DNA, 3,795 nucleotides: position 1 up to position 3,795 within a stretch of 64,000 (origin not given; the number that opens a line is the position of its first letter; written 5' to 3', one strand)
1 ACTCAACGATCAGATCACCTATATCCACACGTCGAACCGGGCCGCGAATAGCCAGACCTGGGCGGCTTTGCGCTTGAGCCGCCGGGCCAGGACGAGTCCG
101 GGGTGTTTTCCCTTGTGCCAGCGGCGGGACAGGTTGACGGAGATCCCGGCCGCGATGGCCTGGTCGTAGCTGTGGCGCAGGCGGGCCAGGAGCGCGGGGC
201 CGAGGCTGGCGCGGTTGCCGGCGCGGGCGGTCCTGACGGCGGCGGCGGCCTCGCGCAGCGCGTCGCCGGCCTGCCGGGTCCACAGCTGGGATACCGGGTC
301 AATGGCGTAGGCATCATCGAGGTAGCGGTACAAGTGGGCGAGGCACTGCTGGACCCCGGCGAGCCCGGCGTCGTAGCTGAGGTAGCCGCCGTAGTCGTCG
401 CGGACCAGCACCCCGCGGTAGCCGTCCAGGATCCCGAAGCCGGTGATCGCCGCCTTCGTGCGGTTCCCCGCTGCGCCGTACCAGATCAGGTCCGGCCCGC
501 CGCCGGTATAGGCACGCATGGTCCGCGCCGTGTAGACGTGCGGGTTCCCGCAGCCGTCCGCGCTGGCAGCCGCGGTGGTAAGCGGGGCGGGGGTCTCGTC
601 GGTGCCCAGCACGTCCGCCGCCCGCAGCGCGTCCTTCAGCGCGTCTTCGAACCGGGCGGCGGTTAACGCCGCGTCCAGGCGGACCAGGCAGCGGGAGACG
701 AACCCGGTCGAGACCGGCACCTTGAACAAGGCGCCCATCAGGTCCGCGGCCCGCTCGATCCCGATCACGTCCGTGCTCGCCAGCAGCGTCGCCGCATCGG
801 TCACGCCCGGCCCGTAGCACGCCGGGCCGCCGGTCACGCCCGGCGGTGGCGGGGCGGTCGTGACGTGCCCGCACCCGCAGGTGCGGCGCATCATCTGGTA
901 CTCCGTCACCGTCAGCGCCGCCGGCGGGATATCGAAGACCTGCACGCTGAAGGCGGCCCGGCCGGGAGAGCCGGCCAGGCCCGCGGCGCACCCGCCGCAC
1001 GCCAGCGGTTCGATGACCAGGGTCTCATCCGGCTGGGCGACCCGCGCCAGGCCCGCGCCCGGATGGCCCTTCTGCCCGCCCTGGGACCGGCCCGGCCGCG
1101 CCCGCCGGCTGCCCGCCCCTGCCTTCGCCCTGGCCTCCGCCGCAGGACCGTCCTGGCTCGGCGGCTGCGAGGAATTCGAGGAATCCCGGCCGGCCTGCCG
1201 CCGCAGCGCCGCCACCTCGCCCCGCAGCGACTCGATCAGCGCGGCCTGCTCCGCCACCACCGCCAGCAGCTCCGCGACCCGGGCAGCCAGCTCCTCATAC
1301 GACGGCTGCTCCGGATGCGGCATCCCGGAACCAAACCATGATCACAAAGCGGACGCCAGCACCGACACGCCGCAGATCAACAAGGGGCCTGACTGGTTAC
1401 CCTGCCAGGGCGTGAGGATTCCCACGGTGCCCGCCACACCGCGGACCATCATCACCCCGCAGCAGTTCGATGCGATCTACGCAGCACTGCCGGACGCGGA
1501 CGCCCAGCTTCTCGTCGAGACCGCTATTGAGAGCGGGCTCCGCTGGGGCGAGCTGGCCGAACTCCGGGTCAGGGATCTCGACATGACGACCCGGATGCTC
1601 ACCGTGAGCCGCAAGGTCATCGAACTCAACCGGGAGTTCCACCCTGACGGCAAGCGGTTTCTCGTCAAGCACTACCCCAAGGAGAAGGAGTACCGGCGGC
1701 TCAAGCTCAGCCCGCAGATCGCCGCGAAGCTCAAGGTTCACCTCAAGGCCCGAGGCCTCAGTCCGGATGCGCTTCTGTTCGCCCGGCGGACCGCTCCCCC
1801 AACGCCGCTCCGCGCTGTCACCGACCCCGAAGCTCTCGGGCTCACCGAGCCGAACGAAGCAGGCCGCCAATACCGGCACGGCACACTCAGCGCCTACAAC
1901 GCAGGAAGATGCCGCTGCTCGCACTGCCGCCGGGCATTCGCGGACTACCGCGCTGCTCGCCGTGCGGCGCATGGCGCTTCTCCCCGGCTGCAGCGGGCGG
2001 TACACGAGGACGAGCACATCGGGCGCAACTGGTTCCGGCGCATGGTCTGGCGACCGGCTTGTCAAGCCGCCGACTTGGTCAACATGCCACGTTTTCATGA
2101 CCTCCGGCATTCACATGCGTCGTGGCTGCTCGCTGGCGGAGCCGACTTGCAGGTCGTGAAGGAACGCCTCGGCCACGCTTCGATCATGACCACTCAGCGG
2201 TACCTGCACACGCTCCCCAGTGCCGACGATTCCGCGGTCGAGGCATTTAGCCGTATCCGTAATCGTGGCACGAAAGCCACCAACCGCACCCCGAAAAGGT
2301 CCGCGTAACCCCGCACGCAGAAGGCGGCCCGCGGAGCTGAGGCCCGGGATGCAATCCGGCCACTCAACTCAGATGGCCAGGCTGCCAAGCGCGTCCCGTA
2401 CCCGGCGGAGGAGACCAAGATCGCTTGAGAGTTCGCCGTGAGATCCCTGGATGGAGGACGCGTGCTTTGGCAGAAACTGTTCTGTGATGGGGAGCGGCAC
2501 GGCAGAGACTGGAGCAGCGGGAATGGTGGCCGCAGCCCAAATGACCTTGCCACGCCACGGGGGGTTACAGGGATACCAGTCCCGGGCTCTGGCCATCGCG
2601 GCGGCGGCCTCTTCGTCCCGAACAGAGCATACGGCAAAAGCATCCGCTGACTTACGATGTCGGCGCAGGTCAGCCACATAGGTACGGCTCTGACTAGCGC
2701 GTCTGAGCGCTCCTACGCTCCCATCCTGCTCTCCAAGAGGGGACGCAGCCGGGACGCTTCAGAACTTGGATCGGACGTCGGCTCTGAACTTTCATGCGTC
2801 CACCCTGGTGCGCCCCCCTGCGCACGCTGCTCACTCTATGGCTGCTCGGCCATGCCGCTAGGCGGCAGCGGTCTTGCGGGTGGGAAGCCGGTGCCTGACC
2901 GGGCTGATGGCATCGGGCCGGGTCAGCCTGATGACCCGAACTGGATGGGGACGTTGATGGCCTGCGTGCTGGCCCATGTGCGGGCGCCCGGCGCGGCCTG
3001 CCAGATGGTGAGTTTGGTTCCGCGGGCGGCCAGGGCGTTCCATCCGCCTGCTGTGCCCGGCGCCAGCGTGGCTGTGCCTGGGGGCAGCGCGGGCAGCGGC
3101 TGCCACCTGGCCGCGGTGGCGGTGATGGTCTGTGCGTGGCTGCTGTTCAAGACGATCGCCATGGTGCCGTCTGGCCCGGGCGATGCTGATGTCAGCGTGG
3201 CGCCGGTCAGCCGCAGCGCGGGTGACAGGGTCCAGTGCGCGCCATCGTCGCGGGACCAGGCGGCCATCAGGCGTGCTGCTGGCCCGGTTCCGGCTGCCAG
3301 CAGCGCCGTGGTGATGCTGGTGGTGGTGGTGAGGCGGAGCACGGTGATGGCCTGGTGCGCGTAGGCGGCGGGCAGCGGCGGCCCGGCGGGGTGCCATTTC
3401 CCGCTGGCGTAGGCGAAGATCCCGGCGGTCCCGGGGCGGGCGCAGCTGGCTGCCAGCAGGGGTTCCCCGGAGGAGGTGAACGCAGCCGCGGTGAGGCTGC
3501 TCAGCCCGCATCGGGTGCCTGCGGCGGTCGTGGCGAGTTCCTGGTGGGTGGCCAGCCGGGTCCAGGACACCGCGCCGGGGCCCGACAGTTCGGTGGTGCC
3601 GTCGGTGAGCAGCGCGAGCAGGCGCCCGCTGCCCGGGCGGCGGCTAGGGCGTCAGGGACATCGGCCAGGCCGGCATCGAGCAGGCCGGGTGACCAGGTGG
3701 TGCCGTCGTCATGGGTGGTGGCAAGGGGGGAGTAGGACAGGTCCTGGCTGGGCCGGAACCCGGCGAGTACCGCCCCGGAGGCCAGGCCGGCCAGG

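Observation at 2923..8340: Translationally coupled operon: Cu-type P1B ATPase -> polytopic membrane::SCO fusion -> BNR beta-propeller lipoprotein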

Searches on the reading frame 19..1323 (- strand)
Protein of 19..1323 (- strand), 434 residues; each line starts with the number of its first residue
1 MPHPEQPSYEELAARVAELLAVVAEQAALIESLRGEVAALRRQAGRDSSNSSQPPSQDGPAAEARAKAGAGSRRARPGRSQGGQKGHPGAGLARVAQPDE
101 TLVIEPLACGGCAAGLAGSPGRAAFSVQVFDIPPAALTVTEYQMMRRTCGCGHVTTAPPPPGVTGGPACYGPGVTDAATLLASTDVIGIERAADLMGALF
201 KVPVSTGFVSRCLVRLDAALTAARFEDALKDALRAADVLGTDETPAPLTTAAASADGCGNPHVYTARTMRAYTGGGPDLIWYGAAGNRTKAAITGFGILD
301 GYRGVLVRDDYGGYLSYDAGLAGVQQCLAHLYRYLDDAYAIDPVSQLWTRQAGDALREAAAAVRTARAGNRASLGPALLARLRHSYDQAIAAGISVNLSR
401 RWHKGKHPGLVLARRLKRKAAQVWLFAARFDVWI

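Call 5: search_protein_families(library=pfam, proteins=[window:19-1323:-], max_evalue=0.01)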
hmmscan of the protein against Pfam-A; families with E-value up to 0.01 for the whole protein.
window:19-1323:- (434 aa): 3 families
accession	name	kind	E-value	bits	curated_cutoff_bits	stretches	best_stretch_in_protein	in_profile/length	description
PF03050.20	DDE_Tnp_IS66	-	3.2e-19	69.9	23.1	1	185-402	19-220/284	Transposase IS66 family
PF20042.4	DUF6444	-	4e-12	47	27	1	2-91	4-83/85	Family of unknown function (DUF6444)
PF13005.12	zf-IS66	-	0.00083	20.2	27.3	1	108-151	3-45/46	zinc-finger binding domain of transposase IS66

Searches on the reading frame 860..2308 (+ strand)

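Call 5: search_protein_families(library=pfam, proteins=[window:860-2308:+], max_evalue=0.01)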
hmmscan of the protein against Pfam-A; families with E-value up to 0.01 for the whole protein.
window:860-2308:+ (482 aa): 1 family
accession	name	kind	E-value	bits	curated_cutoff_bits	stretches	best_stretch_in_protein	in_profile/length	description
PF00589.27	Phage_integrase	-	6.1e-23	81.9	27.1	2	396-451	113-168/172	Phage integrase family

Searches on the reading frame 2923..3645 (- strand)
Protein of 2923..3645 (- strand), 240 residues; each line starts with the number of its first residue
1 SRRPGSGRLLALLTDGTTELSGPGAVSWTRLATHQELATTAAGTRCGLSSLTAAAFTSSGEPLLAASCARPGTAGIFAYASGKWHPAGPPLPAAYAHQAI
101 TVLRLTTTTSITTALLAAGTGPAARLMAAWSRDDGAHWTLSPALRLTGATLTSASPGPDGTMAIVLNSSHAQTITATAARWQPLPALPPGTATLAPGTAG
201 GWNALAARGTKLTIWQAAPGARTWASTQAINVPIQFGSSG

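Call 5: search_protein_families(library=pfam, proteins=[window:2923-3645:-], max_evalue=0.01)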
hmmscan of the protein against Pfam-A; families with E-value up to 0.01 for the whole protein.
window:2923-3645:- (240 aa): 0 families

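Call 6: search_protein_families(library=ncbifam, proteins=[window:2923-3645:-], max_evalue=0.01)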
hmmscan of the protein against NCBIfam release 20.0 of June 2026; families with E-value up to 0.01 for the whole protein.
window:2923-3645:- (240 aa): 0 families
